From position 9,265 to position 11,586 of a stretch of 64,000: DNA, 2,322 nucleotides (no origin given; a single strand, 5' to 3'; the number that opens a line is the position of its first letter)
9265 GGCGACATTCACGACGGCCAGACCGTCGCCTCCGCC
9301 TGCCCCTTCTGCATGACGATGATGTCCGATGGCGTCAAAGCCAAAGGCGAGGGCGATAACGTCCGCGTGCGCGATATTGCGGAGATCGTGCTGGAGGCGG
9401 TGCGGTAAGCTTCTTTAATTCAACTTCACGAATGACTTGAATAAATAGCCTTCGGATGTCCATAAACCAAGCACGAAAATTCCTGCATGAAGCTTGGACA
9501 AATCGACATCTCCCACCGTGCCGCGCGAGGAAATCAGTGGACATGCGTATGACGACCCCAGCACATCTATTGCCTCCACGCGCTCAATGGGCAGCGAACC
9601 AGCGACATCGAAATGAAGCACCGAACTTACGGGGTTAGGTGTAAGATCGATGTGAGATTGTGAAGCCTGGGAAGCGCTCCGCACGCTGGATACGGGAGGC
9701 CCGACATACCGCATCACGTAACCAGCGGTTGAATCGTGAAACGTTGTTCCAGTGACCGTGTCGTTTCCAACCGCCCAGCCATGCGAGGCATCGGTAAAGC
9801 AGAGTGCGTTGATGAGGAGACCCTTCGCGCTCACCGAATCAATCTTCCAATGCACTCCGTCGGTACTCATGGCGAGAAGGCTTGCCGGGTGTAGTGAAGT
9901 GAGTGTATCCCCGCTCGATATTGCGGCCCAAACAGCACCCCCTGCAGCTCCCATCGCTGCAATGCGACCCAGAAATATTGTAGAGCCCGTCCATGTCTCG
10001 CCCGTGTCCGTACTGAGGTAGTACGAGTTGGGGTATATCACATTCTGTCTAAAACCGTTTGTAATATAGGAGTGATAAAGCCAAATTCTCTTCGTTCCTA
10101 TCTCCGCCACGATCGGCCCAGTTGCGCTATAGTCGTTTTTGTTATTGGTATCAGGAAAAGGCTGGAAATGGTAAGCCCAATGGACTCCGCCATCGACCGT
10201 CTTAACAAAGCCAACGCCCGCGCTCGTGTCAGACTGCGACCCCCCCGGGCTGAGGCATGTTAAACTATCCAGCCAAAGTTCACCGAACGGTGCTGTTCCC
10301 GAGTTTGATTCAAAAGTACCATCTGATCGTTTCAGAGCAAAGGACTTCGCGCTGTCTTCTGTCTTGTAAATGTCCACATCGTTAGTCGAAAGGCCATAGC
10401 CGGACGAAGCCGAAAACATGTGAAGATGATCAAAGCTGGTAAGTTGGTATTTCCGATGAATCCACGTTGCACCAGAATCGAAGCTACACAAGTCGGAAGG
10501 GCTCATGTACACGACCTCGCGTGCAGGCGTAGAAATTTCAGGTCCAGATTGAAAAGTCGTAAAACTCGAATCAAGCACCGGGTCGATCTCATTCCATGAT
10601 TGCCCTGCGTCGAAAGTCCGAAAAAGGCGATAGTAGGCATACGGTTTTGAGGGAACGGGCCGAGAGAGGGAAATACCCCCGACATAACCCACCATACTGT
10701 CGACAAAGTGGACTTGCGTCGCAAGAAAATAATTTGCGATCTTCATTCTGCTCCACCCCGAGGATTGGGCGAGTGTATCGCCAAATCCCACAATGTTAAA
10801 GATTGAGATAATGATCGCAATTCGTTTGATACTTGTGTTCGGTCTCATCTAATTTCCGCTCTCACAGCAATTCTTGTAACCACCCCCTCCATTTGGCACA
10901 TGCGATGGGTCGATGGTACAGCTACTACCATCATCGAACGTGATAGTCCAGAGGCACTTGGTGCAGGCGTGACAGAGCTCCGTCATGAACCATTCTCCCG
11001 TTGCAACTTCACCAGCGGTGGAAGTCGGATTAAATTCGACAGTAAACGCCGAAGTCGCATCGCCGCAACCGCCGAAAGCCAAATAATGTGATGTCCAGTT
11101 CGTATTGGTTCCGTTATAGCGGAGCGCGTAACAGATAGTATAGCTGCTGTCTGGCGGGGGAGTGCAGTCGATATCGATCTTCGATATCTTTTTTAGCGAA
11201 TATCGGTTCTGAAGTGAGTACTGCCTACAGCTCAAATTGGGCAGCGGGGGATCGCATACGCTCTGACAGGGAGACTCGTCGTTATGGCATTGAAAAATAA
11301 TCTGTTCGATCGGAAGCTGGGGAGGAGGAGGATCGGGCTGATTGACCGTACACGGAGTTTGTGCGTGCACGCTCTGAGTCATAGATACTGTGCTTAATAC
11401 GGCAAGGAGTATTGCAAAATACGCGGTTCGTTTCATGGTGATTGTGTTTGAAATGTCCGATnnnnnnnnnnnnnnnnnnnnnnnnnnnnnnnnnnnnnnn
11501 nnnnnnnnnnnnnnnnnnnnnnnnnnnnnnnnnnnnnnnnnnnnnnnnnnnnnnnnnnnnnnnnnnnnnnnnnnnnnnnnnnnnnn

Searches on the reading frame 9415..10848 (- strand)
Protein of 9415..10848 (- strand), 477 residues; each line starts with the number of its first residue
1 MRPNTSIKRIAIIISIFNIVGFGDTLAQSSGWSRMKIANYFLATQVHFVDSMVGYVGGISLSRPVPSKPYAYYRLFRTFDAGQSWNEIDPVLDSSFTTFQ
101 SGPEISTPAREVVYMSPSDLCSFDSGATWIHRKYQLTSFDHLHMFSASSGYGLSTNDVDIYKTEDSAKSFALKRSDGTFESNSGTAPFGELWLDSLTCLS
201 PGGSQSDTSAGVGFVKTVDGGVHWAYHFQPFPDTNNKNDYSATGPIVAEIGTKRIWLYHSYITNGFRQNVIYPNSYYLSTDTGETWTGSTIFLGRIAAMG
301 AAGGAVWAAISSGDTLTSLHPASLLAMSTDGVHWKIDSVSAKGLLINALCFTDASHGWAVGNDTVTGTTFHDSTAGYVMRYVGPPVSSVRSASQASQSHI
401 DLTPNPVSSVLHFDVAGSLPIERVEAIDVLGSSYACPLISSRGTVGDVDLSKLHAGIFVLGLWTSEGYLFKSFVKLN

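Call 5: search_protein_families(library=pfam, proteins=[window:9415-10848:-], max_evalue=0.01)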
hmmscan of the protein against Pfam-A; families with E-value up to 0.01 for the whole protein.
window:9415-10848:- (477 aa): 1 family
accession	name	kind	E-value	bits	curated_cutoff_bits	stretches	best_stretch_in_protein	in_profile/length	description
PF02012.26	BNR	-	0.00018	21.5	27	0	76-86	1-11/12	BNR/Asp-box repeat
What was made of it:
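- On BNR/Asp-box beta-propeller proteins: Pfam BNR-type models score below their cut-offs (call 5).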

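Call 34: search_protein_families(library=ncbifam, proteins=[window:9415-10848:-], max_evalue=0.1)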
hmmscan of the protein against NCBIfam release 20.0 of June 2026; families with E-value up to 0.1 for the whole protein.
window:9415-10848:- (477 aa): 1 family
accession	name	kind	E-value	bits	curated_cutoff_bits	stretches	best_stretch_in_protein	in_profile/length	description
NF010237.0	PRK13684.1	equivalog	0.0038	16.3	326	0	24-170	29-164/334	photosynthesis system II assembly factor Ycf48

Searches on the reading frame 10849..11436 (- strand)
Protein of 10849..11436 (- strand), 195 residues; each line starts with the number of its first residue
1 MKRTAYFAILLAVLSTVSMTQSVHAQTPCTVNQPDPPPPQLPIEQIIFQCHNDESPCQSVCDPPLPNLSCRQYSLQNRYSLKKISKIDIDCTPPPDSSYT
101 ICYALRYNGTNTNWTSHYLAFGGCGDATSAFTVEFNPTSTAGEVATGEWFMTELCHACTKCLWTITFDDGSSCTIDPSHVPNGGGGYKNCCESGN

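Call 5: search_protein_families(library=pfam, proteins=[window:10849-11436:-], max_evalue=0.01)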
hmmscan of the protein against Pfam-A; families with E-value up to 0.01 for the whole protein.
window:10849-11436:- (195 aa): 0 families

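Call 12: list_cluster_members(proteins=[P0001, window:10849-11436:-, window:9415-10848:-])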
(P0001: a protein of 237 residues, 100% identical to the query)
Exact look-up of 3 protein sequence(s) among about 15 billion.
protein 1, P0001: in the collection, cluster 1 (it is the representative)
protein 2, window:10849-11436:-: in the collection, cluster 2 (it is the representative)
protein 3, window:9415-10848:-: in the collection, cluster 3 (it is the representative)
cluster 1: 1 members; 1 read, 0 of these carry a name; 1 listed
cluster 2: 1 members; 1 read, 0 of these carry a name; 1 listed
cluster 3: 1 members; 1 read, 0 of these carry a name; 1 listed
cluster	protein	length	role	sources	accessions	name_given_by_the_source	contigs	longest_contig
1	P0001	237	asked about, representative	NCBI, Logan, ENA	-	-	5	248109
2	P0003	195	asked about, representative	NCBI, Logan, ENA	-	-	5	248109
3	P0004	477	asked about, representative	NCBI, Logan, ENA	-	-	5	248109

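Call 13: find_encoding_contigs(protein=window:10849-11436:-, flank=3000, max_places=10)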
Protein window:10849-11436:- (195 aa): no gene with exactly this product is on record in the collection.

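Call 34: search_protein_families(library=ncbifam, proteins=[window:10849-11436:-], max_evalue=0.1)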
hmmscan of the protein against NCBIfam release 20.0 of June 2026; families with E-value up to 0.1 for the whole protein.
window:10849-11436:- (195 aa): 1 family
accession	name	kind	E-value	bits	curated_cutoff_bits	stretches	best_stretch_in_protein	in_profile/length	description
NF053582.1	motif_MiiA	domain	0.057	13.1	24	0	164-178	10-24/27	MiiA motif-containing surface protein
